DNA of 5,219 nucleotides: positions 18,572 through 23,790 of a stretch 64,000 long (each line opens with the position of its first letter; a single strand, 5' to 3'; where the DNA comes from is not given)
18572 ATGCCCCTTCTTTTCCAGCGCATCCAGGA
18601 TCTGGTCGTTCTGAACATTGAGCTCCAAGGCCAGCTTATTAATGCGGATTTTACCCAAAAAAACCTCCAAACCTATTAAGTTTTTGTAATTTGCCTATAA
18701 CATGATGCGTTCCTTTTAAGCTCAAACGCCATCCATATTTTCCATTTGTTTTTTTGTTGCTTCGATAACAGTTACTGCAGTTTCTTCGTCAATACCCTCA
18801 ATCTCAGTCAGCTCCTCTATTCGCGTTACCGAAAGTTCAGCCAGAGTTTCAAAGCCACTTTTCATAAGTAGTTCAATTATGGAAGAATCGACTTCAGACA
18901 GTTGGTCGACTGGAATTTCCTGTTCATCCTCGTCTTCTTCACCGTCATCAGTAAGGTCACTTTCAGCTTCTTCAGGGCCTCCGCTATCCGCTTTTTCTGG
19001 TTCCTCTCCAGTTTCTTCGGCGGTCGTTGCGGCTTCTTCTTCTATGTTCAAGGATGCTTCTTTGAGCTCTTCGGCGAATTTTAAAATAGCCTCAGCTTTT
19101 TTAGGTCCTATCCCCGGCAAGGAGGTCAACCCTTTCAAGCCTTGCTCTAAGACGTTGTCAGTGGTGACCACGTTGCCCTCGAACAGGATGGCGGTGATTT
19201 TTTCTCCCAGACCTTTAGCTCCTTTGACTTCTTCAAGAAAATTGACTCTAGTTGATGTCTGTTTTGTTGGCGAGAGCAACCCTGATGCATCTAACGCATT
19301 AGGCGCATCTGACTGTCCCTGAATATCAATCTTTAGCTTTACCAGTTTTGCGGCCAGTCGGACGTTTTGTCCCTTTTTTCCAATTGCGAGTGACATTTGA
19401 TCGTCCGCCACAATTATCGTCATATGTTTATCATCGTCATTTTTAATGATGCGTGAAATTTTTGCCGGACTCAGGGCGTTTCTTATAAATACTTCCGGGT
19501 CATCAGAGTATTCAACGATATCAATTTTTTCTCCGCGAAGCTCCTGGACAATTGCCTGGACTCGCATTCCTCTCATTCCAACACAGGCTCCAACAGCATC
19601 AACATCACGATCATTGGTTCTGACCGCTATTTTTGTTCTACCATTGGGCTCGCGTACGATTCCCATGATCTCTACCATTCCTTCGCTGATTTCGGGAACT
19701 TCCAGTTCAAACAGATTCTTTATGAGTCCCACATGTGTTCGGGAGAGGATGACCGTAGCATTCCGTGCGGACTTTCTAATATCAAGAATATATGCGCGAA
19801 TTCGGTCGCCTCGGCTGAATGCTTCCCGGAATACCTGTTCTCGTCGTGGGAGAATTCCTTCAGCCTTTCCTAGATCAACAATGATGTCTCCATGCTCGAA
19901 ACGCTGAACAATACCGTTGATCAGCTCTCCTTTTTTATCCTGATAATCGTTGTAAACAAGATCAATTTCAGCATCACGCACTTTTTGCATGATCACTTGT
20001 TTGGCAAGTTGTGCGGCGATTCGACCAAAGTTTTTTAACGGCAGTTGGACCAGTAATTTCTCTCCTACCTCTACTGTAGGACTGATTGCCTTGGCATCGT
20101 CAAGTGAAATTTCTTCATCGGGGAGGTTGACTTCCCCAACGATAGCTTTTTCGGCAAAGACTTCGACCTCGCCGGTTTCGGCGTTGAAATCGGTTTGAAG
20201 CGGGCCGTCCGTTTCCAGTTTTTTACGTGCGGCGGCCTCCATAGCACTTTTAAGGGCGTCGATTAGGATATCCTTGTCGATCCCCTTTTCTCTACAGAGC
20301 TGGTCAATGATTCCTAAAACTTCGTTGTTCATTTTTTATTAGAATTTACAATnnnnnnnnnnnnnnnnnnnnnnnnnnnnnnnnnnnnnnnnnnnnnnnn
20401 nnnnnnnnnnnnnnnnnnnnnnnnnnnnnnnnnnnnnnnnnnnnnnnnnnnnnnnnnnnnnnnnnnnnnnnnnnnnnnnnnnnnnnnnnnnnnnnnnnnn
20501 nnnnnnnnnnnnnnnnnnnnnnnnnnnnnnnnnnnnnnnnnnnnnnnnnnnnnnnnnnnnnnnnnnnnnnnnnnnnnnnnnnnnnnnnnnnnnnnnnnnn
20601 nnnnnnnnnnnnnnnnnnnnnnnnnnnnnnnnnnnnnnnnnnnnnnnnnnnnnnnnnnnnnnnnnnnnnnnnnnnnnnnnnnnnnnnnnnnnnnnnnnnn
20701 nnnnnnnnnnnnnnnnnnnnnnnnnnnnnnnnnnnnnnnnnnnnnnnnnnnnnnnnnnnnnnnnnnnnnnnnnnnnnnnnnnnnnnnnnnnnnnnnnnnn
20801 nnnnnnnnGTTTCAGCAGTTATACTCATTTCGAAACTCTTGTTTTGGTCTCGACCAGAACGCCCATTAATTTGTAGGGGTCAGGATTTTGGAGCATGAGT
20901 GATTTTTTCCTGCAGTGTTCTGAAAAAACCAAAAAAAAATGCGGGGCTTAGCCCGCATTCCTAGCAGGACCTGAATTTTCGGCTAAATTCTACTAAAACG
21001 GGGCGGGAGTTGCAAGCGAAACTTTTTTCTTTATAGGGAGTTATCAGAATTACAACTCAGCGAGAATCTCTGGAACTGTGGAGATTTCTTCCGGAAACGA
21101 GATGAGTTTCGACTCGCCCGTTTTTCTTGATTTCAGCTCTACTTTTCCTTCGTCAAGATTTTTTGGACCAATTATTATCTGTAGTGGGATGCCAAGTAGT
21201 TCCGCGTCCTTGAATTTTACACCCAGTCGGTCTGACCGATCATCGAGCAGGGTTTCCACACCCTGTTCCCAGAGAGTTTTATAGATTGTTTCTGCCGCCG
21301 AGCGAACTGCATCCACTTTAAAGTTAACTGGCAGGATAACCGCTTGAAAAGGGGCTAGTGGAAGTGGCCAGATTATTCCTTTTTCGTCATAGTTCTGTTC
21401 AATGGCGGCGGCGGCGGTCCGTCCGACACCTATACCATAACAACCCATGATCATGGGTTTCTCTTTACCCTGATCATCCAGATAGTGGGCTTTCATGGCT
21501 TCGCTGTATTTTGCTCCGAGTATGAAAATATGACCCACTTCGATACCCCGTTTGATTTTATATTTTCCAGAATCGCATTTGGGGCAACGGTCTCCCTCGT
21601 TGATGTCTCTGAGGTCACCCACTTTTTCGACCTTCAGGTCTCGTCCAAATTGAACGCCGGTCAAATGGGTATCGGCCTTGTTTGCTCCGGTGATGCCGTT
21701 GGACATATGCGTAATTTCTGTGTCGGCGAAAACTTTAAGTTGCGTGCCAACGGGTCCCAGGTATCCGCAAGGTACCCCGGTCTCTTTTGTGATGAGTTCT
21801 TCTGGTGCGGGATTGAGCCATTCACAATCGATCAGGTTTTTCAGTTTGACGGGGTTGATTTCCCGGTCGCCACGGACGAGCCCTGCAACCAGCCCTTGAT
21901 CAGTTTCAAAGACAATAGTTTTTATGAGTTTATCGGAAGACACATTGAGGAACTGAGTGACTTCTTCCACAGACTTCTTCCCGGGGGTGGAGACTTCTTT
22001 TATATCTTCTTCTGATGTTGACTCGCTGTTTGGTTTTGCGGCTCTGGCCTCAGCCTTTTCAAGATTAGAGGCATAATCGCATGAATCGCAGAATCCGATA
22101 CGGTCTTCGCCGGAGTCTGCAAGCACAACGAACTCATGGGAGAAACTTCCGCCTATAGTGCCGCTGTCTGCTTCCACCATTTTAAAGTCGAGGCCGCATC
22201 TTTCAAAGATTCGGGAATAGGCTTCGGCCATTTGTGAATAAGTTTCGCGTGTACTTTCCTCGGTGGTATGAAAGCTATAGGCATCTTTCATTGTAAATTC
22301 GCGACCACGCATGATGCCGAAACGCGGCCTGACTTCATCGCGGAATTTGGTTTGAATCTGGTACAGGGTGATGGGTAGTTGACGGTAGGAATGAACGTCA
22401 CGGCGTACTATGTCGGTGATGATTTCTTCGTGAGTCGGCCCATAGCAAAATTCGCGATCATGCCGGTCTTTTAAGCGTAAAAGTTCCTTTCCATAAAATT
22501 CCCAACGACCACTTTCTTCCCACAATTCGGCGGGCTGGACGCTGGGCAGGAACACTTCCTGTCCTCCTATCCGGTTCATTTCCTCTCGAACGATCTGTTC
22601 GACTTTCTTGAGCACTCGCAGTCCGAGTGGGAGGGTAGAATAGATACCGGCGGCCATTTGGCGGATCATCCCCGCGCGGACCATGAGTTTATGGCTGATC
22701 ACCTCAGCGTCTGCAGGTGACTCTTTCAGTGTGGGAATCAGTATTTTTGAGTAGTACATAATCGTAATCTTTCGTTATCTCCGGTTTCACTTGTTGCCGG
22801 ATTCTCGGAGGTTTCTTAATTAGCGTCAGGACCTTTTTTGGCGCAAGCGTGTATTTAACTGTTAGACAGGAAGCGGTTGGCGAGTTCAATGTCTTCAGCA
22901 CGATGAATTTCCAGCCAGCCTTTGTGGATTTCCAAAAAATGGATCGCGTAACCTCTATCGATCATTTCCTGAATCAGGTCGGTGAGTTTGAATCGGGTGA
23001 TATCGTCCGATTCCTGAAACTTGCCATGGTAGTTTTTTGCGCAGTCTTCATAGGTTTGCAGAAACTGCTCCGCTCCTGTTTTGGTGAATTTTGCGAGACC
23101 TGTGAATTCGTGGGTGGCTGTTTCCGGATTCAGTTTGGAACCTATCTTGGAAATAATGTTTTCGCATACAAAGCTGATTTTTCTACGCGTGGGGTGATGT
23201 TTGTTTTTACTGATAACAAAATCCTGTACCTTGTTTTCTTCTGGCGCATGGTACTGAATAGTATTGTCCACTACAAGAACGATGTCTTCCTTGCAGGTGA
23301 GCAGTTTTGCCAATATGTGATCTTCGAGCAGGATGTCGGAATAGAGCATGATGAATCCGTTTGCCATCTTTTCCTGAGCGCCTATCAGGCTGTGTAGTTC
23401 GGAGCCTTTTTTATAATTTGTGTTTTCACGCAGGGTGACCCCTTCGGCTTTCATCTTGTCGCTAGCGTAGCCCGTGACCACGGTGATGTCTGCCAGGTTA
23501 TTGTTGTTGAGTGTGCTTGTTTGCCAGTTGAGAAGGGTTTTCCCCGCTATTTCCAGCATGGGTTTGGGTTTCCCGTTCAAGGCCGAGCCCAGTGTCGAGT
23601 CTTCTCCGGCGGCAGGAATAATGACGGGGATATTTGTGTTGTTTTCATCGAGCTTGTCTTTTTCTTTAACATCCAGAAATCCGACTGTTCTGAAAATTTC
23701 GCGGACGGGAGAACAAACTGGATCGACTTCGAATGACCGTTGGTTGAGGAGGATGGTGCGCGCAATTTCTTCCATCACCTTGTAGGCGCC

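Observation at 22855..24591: PEP mutase-nucleotidyltransferase fusion embedded in a housekeeping operon with no coupling enzyme in the window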

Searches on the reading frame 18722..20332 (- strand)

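Call 7: search_protein_families(library=pfam, proteins=[window:18722-20332:-])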
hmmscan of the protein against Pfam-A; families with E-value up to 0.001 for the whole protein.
window:18722-20332:- (536 aa): 8 families
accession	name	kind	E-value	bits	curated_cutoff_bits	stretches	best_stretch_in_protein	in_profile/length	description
PF08529.16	NusA_N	-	5.8e-36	123.8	23.8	1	4-122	1-117/119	NusA N-terminal domain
PF13184.12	KH_5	-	1.6e-29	102.2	27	1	230-295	2-67/69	NusA-like KH domain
PF14520.12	HHH_5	-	3e-13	50.5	27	2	367-421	2-56/57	Helix-hairpin-helix domain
PF00633.29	HHH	-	2.9e-08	33.6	24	1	393-419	4-30/30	Helix-hairpin-helix motif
PF00575.29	S1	-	2.3e-06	28.3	22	1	132-192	2-69/74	S1 RNA binding domain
PF12826.13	HHH_2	-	1.5e-05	25.5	27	0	492-524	21-53/64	Helix-hairpin-helix motif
PF07650.23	KH_2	-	0.00015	21.9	22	1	286-337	9-61/78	KH domain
PF00013.35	KH_1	-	0.00035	20.7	21.5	0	304-340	2-39/66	KH domain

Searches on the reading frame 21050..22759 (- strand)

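Call 7: search_protein_families(library=pfam, proteins=[window:21050-22759:-])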
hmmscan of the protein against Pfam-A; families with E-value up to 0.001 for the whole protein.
window:21050-22759:- (569 aa): 3 families
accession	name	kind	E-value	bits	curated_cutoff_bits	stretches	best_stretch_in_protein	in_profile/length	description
PF00587.30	tRNA-synt_2b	-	6e-36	124.6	29.3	1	96-456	3-179/179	tRNA synthetase class II core domain (G, H, P, S and T)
PF03129.25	HGTP_anticodon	-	6.6e-23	81.1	21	1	472-562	1-91/94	Anticodon binding domain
PF04073.20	tRNA_edit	-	8.9e-23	81.1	25.5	1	258-369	1-116/123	Aminoacyl-tRNA editing domain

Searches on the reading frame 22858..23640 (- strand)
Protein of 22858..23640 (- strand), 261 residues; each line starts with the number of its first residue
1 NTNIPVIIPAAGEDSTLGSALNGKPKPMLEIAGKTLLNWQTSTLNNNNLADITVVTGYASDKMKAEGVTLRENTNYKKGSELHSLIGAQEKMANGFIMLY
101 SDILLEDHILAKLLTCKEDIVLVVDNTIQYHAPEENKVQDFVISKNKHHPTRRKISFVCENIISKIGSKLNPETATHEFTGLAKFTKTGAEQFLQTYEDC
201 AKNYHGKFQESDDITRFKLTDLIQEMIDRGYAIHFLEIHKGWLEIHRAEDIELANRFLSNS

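Call 39: search_solved_structures(query=window:22858-23640:-, max_evalue=1, show_alignments=3)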
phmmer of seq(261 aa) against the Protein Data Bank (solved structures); distinct sequences matched with E-value up to 1: 5.
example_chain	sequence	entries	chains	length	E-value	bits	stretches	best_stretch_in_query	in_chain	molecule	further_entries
1jyk_A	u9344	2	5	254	4.3e-06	29.8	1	4-158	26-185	CTP:phosphocholine Cytidylyltransferase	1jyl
2ggo_A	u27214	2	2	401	0.028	17.3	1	7-124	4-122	401aa long hypothetical glucose-1-phosphate thymidylyltransferase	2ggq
2px7_A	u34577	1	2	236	0.076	15.9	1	3-71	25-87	2-C-methyl-D-erythritol 4-phosphate cytidylyltransferase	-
5z09_A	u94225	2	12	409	0.24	14.2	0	7-122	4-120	Dual sugar-1-phosphate nucleotidylyltransferase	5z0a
2xme_A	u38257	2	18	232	0.47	13.3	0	16-112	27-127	CTP-INOSITOL-1-PHOSPHATE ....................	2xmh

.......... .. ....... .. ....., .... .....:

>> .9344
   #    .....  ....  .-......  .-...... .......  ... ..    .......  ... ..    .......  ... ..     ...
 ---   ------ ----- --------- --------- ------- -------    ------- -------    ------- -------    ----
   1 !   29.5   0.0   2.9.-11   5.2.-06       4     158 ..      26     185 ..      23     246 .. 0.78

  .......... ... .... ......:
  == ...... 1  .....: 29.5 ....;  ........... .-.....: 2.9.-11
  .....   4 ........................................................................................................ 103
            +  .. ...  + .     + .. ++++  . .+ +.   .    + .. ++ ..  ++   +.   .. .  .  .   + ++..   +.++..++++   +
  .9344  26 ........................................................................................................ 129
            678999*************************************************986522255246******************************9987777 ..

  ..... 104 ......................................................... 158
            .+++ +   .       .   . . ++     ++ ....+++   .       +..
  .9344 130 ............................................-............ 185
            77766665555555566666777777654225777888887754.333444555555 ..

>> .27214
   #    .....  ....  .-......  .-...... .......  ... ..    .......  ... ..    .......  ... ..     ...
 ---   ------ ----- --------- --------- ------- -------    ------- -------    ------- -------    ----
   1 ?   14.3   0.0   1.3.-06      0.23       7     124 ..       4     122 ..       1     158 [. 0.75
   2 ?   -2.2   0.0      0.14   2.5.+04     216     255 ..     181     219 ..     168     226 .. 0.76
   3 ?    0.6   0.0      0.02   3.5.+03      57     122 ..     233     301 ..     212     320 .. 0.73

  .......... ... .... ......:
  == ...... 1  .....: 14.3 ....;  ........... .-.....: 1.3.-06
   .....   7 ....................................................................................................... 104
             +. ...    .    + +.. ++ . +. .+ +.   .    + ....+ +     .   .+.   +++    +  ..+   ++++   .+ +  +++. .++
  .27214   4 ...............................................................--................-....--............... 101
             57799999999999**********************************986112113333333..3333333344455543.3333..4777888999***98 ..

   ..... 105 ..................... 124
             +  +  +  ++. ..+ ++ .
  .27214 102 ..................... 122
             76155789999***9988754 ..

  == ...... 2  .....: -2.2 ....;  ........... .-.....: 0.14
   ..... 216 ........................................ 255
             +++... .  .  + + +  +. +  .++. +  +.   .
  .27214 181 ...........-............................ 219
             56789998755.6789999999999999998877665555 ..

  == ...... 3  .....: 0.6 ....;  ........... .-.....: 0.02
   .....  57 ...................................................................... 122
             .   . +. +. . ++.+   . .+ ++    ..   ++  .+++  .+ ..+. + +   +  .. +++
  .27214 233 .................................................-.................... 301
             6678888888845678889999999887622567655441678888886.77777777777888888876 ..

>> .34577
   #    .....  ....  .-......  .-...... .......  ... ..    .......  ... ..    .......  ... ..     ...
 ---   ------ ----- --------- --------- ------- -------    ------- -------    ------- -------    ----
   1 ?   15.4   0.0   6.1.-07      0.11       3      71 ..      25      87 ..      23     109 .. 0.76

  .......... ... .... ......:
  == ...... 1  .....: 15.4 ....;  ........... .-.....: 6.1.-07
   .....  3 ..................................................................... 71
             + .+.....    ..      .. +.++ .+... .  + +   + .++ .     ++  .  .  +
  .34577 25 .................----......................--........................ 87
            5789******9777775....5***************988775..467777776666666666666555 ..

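Call 50: search_protein_representatives(protein=window:22858-23640:-)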
Query: 261 residues. Proteins with E-value up to 0.001 (for the whole library): 2516; up to 1e-10: 726; up to 1e-30: 38. The best 150 are listed.
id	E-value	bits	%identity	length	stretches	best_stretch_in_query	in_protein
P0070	6.8e-133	458.2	77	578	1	1-261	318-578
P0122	6.9e-91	320.6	60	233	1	28-259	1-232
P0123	4.7e-89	314.6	80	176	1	88-261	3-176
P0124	5.8e-58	212.8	40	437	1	3-259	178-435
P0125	3.0e-52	194.1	40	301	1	4-260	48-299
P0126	1.4e-51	191.9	39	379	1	4-256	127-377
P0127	1.7e-49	185.1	56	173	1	28-190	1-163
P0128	3.2e-47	177.6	66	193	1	1-131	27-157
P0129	1.2e-45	172.4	36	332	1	4-256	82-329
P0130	1.3e-45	172.3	37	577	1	4-260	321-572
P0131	2.5e-41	158.3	38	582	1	2-256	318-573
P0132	9.8e-41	156.4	64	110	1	152-258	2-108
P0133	1.8e-40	155.5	39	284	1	5-256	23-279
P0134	3.3e-39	151.4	37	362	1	6-251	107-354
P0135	2.3e-38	148.6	40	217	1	37-246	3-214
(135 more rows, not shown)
